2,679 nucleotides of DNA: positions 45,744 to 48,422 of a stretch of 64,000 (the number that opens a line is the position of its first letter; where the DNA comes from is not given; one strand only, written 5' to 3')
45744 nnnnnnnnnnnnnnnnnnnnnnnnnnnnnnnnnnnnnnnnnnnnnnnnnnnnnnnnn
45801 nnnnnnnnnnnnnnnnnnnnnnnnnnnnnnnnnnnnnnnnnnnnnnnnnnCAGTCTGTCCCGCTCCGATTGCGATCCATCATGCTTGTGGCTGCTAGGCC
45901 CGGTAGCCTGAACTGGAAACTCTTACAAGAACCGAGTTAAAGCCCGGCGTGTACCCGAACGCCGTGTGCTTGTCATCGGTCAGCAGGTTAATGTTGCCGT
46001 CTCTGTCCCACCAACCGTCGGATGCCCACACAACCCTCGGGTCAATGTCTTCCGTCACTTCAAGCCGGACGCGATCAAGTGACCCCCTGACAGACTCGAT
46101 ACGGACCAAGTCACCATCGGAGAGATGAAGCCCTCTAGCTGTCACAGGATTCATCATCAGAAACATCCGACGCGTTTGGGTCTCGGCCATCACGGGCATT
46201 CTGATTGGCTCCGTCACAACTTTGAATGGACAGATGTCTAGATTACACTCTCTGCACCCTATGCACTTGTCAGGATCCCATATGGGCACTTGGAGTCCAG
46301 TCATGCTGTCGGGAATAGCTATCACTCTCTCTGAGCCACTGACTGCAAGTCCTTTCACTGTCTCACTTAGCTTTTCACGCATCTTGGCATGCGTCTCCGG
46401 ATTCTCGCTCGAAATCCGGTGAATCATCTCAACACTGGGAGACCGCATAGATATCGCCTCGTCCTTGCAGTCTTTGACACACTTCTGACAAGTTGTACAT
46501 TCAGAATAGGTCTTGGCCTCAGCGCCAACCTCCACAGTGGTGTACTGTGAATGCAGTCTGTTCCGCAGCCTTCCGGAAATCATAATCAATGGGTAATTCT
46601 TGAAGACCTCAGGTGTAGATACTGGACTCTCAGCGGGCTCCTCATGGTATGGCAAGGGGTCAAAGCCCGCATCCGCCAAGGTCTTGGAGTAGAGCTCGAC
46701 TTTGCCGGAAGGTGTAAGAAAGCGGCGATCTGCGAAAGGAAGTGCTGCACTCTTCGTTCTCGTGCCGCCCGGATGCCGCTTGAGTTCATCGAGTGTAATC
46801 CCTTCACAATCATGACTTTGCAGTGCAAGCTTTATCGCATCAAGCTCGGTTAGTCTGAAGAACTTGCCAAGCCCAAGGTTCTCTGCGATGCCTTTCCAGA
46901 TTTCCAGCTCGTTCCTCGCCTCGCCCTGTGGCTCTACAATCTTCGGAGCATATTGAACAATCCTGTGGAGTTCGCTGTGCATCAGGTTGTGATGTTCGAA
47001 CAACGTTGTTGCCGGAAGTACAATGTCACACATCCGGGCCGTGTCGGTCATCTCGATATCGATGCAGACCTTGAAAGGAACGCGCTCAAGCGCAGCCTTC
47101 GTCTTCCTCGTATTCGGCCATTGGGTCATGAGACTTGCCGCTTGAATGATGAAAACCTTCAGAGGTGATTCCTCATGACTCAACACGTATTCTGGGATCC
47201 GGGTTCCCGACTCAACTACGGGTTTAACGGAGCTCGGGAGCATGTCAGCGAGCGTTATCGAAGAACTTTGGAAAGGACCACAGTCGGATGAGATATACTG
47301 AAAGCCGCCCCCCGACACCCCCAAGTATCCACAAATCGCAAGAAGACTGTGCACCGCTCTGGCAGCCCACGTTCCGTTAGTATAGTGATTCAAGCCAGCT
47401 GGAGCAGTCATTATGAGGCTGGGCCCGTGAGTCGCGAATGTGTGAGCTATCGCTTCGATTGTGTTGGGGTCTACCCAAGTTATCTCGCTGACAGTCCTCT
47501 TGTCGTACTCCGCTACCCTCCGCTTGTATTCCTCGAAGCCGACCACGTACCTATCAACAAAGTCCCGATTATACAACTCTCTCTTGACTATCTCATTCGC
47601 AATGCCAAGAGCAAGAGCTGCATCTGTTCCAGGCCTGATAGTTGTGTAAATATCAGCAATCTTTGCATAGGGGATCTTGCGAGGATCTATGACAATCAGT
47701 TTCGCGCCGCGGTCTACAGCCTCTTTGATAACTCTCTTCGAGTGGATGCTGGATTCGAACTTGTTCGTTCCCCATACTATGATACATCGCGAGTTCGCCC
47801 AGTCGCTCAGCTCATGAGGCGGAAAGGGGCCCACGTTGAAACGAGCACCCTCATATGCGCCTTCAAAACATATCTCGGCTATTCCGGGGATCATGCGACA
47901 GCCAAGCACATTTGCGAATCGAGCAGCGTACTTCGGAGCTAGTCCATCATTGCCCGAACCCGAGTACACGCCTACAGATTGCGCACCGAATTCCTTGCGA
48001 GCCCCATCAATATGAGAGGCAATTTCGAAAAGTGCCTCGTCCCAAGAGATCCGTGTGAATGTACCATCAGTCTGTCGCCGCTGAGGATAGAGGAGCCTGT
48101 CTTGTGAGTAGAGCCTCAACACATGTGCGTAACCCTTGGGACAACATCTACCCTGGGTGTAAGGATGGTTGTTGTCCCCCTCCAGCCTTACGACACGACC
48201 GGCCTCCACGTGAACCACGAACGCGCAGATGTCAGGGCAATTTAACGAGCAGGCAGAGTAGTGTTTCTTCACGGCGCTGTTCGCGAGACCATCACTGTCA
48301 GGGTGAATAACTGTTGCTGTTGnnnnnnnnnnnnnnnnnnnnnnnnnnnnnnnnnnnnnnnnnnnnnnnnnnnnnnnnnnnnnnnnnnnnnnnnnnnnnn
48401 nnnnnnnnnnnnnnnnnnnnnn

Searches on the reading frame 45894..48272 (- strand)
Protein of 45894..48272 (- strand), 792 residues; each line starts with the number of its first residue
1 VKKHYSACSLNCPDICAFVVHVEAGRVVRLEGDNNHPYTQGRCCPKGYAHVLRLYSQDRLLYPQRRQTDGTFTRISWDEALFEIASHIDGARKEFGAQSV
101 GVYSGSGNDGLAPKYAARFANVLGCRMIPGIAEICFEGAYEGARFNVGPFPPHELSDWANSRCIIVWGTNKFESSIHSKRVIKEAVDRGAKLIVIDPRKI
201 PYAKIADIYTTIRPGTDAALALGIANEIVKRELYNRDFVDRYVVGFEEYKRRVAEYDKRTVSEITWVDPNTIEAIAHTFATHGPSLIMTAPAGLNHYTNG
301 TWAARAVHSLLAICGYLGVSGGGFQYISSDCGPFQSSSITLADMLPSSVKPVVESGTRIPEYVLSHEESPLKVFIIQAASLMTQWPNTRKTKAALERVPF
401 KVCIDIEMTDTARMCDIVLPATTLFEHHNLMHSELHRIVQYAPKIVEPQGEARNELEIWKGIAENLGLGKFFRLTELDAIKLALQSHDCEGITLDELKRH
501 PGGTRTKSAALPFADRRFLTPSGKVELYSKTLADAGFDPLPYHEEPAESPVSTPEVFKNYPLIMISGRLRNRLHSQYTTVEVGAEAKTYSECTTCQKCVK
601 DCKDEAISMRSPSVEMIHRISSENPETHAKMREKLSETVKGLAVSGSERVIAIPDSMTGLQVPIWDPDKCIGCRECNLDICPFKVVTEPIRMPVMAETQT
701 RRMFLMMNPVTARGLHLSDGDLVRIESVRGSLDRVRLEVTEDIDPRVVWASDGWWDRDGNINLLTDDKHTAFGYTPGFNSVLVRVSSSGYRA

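Call 28: search_protein_families(library=pfam, proteins=[window:45894-48272:-], max_evalue=0.001)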
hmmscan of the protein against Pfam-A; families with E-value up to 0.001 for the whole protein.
window:45894-48272:- (792 aa): 5 families
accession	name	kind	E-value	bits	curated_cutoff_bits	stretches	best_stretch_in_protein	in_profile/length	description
PF00384.28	Molybdopterin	-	3e-46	158.5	24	1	59-464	1-352/353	Molybdopterin oxidoreductase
PF01568.27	Molydop_binding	-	1.2e-18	67.6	26.8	1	694-781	21-109/110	Molydopterin dinucleotide binding domain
PF04879.21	Molybdop_Fe4S4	-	5.8e-13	49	22.7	1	1-56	1-55/55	Molybdopterin oxidoreductase Fe4S4 domain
PF13187.11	Fer4_9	-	0.00012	22.5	27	1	591-683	1-49/52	4Fe-4S dicluster domain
PF12837.12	Fer4_6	-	0.00023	21.4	25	1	662-685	1-23/24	4Fe-4S binding domain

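Call 30: find_encoding_contigs(protein=window:45894-48272:-, flank=10000, max_places=6)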
Protein window:45894-48272:- (792 aa): no gene with exactly this product is on record in the collection.
